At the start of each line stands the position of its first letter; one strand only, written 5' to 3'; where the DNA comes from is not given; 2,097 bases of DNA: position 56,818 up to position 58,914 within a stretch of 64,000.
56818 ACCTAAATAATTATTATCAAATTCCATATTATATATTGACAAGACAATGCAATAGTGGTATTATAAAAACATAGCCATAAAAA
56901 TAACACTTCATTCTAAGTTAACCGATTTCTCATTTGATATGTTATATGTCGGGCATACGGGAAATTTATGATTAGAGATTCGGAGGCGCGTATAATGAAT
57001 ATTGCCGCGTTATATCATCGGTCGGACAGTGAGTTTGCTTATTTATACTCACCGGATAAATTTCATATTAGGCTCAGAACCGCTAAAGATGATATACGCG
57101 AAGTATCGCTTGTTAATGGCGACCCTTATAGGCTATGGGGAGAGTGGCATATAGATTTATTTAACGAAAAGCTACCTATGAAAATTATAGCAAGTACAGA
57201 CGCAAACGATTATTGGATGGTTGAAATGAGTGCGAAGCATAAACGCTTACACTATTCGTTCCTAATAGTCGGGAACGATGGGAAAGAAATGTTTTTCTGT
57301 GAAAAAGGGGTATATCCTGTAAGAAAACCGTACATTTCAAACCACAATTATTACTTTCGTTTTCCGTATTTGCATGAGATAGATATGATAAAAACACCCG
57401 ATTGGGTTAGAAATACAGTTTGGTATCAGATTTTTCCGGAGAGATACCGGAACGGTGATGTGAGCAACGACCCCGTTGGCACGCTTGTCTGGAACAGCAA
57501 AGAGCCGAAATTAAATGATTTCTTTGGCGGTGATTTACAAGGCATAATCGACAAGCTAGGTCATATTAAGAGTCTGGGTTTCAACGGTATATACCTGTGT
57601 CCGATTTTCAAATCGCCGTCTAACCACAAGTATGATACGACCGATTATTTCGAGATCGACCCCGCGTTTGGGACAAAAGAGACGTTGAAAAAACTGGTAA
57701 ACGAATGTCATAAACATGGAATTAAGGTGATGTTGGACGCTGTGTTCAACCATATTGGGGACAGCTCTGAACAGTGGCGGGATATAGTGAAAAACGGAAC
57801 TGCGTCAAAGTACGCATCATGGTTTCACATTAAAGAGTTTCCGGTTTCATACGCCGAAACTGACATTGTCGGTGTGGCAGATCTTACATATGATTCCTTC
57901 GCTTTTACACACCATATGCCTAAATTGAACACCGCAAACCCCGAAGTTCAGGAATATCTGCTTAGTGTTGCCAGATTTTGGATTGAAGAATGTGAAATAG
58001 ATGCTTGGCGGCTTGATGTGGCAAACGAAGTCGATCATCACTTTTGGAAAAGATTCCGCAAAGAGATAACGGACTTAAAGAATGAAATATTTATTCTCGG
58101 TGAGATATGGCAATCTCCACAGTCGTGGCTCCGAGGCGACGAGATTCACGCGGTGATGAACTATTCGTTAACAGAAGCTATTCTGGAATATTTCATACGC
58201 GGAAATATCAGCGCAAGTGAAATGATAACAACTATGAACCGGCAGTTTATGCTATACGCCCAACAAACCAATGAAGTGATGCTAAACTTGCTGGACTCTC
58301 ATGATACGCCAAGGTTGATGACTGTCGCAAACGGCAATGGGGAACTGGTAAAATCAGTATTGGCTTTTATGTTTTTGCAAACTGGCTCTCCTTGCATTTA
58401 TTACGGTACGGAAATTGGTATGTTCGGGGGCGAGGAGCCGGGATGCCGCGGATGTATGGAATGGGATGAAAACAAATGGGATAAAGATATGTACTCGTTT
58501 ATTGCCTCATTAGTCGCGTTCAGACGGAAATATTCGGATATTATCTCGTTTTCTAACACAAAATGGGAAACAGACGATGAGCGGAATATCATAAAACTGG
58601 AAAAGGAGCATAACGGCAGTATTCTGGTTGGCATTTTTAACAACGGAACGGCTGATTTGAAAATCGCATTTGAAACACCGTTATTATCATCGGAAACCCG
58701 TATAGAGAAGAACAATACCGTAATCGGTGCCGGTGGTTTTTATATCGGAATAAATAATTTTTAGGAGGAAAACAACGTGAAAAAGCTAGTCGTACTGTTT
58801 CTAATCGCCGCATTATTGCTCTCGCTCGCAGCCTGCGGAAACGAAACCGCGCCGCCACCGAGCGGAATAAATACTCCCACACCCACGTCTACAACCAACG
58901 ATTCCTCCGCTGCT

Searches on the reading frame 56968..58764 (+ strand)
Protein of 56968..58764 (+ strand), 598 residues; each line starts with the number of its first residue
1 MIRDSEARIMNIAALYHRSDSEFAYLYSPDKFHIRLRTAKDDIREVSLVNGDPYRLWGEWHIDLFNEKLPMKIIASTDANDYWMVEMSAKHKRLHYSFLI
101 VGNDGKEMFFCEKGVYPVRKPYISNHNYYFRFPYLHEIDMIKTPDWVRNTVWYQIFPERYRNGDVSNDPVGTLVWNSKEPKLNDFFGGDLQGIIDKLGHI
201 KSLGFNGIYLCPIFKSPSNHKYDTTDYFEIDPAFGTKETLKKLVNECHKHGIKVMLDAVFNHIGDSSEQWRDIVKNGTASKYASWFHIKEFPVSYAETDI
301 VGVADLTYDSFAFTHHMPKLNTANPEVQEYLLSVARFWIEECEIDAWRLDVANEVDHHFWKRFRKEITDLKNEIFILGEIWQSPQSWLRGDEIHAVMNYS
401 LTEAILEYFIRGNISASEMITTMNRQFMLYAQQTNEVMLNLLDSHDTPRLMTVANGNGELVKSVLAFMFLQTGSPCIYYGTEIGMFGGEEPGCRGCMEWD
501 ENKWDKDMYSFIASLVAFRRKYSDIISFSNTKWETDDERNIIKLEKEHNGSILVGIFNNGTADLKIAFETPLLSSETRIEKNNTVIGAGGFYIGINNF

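Call 24: search_protein_families(library=pfam, proteins=[window:56968-58764:+], max_evalue=0.01)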
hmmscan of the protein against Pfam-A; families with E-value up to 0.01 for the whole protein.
window:56968-58764:+ (598 aa): 3 families
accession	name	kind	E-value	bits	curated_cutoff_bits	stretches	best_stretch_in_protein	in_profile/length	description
PF00128.31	Alpha-amylase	-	7.2e-78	263.2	22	1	154-521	1-379/446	Alpha amylase, catalytic domain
PF02903.20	Alpha-amylase_N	-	1.6e-33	115.8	23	1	10-136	1-120/120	Alpha amylase, N-terminal ig-like domain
PF14701.12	hDGE_amylase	-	3.8e-05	23.4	27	1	191-271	22-111/439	Glycogen debranching enzyme, glucanotransferase domain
